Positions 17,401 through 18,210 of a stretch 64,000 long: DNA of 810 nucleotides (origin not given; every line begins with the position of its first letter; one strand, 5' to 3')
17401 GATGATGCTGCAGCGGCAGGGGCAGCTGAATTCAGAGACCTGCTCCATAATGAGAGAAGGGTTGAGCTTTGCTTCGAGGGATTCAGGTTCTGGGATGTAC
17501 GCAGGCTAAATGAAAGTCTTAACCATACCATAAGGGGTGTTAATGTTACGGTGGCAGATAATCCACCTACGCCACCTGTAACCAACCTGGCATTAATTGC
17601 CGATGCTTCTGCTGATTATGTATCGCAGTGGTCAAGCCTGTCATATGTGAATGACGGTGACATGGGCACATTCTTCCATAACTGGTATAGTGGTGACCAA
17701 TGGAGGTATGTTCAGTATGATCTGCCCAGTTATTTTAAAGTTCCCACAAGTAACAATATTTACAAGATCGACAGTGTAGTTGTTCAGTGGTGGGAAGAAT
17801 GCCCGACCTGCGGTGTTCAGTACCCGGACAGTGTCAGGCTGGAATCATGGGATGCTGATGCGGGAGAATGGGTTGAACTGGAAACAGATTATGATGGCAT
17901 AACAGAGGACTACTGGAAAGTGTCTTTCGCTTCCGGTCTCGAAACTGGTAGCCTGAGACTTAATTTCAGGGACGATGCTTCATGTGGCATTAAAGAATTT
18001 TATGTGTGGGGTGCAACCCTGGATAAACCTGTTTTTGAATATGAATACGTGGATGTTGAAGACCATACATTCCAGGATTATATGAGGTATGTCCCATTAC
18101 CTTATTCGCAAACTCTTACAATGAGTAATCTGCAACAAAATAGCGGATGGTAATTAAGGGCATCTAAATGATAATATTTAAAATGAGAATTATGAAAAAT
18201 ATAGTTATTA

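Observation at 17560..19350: One ~150-aa module inserted into two different surface-protein scaffolds of the same PUL (SusD-like and DUF1735 lipoprotein)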

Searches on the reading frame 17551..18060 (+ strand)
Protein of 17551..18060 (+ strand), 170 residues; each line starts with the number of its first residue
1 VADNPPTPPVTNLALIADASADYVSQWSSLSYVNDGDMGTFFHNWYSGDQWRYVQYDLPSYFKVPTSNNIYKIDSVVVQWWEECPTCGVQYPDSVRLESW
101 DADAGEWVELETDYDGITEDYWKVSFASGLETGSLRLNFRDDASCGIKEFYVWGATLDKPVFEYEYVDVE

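Call 8: search_protein_families(library=pfam, proteins=[window:17551-18060:+], max_evalue=10)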
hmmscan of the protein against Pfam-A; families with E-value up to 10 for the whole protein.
window:17551-18060:+ (170 aa): 2 families
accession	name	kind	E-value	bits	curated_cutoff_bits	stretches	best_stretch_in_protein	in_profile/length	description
PF00754.31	F5_F8_type_C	-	0.00056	20.5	28.2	1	18-141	3-114/127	F5/8 type C domain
PF22633.2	F5_F8_type_C_2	-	0.005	17.9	27.8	1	33-123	2-78/91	NedA-like, galactose-binding domain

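Call 9: search_protein_families(library=ncbifam, proteins=[window:17551-18060:+], max_evalue=10)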
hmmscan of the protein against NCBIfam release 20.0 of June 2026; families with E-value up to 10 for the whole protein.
window:17551-18060:+ (170 aa): 0 families

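Call 10: search_solved_structures(query=window:17551-18060:+, max_evalue=10, show_alignments=2)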
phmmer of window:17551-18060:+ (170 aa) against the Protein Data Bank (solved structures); distinct sequences matched with E-value up to 10: 9.
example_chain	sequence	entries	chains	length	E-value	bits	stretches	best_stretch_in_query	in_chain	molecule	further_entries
2j1a_A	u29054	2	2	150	0.16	14.7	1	17-76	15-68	HYALURONIDASE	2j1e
2j7m_A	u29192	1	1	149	0.17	14.7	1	17-76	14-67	HYALURONIDASE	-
6blq_A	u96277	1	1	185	0.56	12.9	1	18-59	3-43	H-2 class II histocompatibility antigen, A-D alpha chain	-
1iao_A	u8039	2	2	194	0.59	12.9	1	18-59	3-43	MHC CLASS II I-AD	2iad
1es0_A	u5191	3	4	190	0.6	12.8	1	18-59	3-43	H-2 CLASS II HISTOCOMPATIBILITY ANTIGEN | H-2 class II histocompatibility antigen, A-D alpha chain | MHC CLASS II H2-IAg7 ALPHA CHAIN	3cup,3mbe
7qhp_A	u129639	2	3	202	0.62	12.8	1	18-59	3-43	H-2 class II histocompatibility antigen, A-D alpha chain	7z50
6blr_A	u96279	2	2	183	0.78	12.5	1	18-59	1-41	IAg7 alpha chain | H-2 class II histocompatibility antigen, A-D alpha chain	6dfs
6blx_A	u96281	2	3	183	0.79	12.4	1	18-59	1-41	H-2 class II histocompatibility antigen, A-D alpha chain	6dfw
5dmk_A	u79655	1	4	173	0.84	12.4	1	18-59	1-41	H-2 class II histocompatibility antigen, A-D alpha chain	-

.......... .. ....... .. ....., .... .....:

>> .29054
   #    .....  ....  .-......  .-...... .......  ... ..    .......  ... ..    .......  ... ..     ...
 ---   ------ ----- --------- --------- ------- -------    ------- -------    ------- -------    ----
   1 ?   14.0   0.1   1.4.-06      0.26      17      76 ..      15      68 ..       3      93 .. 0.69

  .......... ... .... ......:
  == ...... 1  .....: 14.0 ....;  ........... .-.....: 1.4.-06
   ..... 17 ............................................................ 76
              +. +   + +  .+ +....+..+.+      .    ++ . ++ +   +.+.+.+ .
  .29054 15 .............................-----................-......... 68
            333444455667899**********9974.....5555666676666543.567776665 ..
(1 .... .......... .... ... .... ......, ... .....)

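Call 35: search_protein_representatives(alignment_id=A1)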
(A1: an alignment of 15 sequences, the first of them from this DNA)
Query: 15 sequences, 160 profile positions. Proteins with E-value up to 0.001 (for the whole library): 1920; up to 1e-10: 978; up to 1e-30: 183. The best 150 are listed.
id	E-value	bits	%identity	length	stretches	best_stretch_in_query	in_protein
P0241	3.6e-99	345.3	-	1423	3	10-155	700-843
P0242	4.0e-99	345.1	-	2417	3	7-154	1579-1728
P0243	2.4e-91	319.9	-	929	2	6-156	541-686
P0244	8.0e-89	311.7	-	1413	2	9-154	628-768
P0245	2.0e-85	300.6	-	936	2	6-157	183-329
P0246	1.0e-79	282.1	-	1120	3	5-152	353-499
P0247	5.6e-72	256.9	-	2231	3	9-156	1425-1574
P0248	1.4e-71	255.6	-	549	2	9-155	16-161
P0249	6.8e-71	253.4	-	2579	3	10-157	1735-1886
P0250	2.1e-69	248.5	-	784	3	8-156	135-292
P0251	3.9e-67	241.2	-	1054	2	7-154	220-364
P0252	3.1e-66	238.2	-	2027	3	10-158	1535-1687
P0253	4.5e-66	237.7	-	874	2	7-157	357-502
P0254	4.6e-66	237.7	-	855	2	8-155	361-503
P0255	2.9e-63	228.6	-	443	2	5-156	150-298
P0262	8.1e-62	223.9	-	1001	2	12-157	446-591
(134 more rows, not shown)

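Call 38: search_protein_families(library=pfam, proteins=[P0241, P0243, P0244, P0245, P0246, P0251, P0253, P0254, P0262], max_evalue=0.00001)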
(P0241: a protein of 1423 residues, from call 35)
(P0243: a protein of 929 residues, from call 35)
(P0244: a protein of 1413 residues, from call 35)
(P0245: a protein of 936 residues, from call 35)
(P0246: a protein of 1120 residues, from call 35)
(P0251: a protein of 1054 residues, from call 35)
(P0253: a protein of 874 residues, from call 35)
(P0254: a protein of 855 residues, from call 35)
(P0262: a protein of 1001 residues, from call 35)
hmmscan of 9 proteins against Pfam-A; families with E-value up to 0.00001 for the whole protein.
P0241 (1423 aa): 3 families
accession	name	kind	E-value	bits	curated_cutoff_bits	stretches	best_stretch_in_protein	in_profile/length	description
PF19527.4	DUF6055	-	8e-67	226.4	27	1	77-482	58-416/417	Family of unknown function (DUF6055)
PF00754.31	F5_F8_type_C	-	3.7e-14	53.4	28.2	1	722-827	8-114/127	F5/8 type C domain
PF22633.2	F5_F8_type_C_2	-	9.6e-08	33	27.8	0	750-823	18-91/91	NedA-like, galactose-binding domain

P0243 (929 aa): 5 families
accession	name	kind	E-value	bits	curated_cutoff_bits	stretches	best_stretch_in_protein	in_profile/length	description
PF19527.4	DUF6055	-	4.3e-58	197.7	27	1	1-255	170-416/417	Family of unknown function (DUF6055)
PF18911.6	PKD_4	-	1e-18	67.6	27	1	457-537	2-85/85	PKD domain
PF00801.26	PKD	-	1.2e-11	44.9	23.5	1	462-532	3-77/80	PKD domain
PF22633.2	F5_F8_type_C_2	-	1.1e-09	39.2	27.8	0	734-809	14-91/91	NedA-like, galactose-binding domain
PF18962.6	Por_Secre_tail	-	7.4e-09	36.2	27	1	851-927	1-75/75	Secretion system C-terminal sorting domain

P0244 (1413 aa): 2 families
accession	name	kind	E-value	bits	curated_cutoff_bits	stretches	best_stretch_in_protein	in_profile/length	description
PF19527.4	DUF6055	-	5.3e-134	447.7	27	1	16-439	3-416/417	Family of unknown function (DUF6055)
PF00942.24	CBM_3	-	1.3e-36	125.3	22.4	2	1176-1247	9-83/83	Cellulose binding domain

P0245 (936 aa): 2 families
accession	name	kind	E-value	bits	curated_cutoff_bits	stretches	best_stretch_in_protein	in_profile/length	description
PF19527.4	DUF6055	-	1.5e-73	248.6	27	1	384-776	32-416/417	Family of unknown function (DUF6055)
PF22633.2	F5_F8_type_C_2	-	4.2e-08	34.1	27.8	0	85-158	17-91/91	NedA-like, galactose-binding domain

P0246 (1120 aa): 5 families
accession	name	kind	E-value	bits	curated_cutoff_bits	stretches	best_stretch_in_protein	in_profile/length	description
PF13385.13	Laminin_G_3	-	7.7e-35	120.7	27.6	1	94-249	2-151/151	Concanavalin A-like lectin/glucanases superfamily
PF22352.2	K319L-like_PKD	-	4.1e-25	88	27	2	268-349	3-84/84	K319L-like, PKD domain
PF00754.31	F5_F8_type_C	-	6.8e-20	71.9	28.2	2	768-878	9-122/127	F5/8 type C domain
PF22633.2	F5_F8_type_C_2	-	4.8e-17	62.8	27.8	1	788-868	13-91/91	NedA-like, galactose-binding domain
PF18911.6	PKD_4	-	1.6e-07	31.7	27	0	507-588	3-78/85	PKD domain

P0251 (1054 aa): 2 families
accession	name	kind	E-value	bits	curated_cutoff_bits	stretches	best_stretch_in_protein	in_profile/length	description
PF00963.24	Cohesin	-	7.5e-13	49.3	24.1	1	658-782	3-130/139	Cohesin domain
PF18962.6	Por_Secre_tail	-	3.8e-08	34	27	1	981-1046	1-70/75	Secretion system C-terminal sorting domain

P0253 (874 aa): 1 family
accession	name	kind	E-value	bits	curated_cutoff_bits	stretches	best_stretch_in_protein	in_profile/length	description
PF00754.31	F5_F8_type_C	-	1.2e-06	29.1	28.2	0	657-770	10-118/127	F5/8 type C domain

P0254 (855 aa): 1 family
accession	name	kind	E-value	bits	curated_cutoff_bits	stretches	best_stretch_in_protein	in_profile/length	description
PF22633.2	F5_F8_type_C_2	-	1e-06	29.7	27.8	0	686-768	12-91/91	NedA-like, galactose-binding domain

P0262 (1001 aa): 4 families
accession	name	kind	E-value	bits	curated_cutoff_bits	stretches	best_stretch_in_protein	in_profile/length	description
PF19527.4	DUF6055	-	1.1e-44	153.5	27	1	49-434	28-408/417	Family of unknown function (DUF6055)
PF00395.25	SLH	-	3e-26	91.6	20.8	2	876-921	1-44/44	S-layer homology domain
PF21606.3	BgaA-like_CBM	-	5.9e-09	36.6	27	0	683-732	106-155/160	Beta-galactosidase-like, Galactose-binding domain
PF22633.2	F5_F8_type_C_2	-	7.5e-08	33.3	27.8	0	466-567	2-90/91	NedA-like, galactose-binding domain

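Call 81: find_homologous_proteins(query=A5, max_evalue=1e-10)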
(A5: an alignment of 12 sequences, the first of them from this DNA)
Query A5 (12 sequences) (160 aa, profile of the alignment): 8 proteins with E <= 1e-10 among 2317 candidates.
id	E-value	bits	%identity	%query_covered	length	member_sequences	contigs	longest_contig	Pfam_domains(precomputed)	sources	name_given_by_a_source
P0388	2.9e-61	224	63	94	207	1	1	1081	-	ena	-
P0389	4.5e-41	158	32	95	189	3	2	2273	PF00754.32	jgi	jgi:hypothetical protein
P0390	1.4e-39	153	30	91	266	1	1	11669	-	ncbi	-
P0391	1.8e-29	120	27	96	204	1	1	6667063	PF00754.32,PF22633.4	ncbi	-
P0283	1.8e-29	120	28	90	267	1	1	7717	-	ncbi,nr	ncbi:MAG: hypothetical protein Q8914_06640, partial [Bacteroidota bacterium]|nr:hypothetical protein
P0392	1.1e-19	89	28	93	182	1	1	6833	-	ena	-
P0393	2.9e-16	77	37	30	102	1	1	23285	-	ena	-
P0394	5.6e-16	77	27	84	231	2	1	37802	PF18962.8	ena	-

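Call 87: search_protein_families(library=pfam, alignment_id=A6, max_evalue=0.00001)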
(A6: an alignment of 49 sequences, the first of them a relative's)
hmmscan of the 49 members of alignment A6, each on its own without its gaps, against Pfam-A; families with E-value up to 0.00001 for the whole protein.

A. member 1, P0260 (1032 aa): 1 family
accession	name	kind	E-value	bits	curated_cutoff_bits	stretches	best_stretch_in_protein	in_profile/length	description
PF01364.23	Peptidase_C25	-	1.1e-48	166.8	23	1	243-641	1-372/374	Peptidase family C25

B. families by the number of members that match (of 49 scanned): 53 families (the first 25 are shown)
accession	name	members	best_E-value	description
PF00754.31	F5_F8_type_C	13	7e-24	F5/8 type C domain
PF22633.2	F5_F8_type_C_2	13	1.1e-19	NedA-like, galactose-binding domain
PF18962.6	Por_Secre_tail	12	1.1e-13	Secretion system C-terminal sorting domain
PF19527.4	DUF6055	10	2.2e-125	Family of unknown function (DUF6055)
PF07944.18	Beta-AFase-like_GH127_cat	8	2.1e-112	Beta-L-arabinofuranosidase, GH127 catalytic domain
PF20736.2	Glyco_hydro127M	8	7.2e-29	Beta-L-arabinofuranosidase, GH127 middle domain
PF07532.17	Big_4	7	1.5e-38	Bacterial Ig-like domain (group 4)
PF20737.2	Glyco_hydro127C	7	1.7e-22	Glycoside hydrolase family 127 C-terminal domain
PF13385.13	Laminin_G_3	5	1.1e-33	Concanavalin A-like lectin/glucanases superfamily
PF07550.17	Shr-like_HID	5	6.9e-19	Heme-binding protein Shr-like, Hb-interacting domain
PF00041.27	fn3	5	1.2e-10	Fibronectin type III domain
PF04616.20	Glyco_hydro_43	3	6e-46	Glycosyl hydrolases family 43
PF24135.1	DUF7402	3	2.2e-07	Domain of unknown function (DUF7402)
PF03629.24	SASA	2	5.5e-40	Carbohydrate esterase, sialic acid-specific acetylesterase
PF00553.25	CBM_2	2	1.9e-28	Cellulose binding domain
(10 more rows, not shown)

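Call 92: search_solved_structures(query=A1, max_evalue=1, show_alignments=1)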
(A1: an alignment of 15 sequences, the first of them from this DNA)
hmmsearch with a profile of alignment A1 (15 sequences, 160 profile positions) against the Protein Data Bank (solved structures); distinct sequences matched with E-value up to 1: 9.
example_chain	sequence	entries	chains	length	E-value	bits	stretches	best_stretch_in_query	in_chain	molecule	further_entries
7wdt_A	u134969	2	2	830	5e-06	29.5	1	4-152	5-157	Beta-N-acetylhexosaminidase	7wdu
6z14_JJJ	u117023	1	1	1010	6.5e-06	29.1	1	4-152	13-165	Beta-N-acetylhexosaminidase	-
6yxz_JJJ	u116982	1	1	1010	6.5e-06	29.1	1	4-152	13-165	Beta-N-acetylhexosaminidase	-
4cua_A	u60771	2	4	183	5.2e-05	26.2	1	32-151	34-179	BETA-GALACTOSIDASE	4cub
2vc9_A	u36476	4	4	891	0.0059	19.5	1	51-155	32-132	ALPHA-N-ACETYLGLUCOSAMINIDASE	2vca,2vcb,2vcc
7mfk_A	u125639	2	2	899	0.006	19.5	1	51-155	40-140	Alpha-N-acetylglucosaminidase family protein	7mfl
4a4a_A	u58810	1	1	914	0.0063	19.4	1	51-155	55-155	ALPHA-N-ACETYLGLUCOSAMINIDASE FAMILY PROTEIN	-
8cdd_C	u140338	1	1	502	0.11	15.3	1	21-97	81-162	Reticulocyte-binding protein homolog 5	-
6rcu_A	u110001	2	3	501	0.11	15.3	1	20-97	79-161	Reticulocyte binding protein homologue 5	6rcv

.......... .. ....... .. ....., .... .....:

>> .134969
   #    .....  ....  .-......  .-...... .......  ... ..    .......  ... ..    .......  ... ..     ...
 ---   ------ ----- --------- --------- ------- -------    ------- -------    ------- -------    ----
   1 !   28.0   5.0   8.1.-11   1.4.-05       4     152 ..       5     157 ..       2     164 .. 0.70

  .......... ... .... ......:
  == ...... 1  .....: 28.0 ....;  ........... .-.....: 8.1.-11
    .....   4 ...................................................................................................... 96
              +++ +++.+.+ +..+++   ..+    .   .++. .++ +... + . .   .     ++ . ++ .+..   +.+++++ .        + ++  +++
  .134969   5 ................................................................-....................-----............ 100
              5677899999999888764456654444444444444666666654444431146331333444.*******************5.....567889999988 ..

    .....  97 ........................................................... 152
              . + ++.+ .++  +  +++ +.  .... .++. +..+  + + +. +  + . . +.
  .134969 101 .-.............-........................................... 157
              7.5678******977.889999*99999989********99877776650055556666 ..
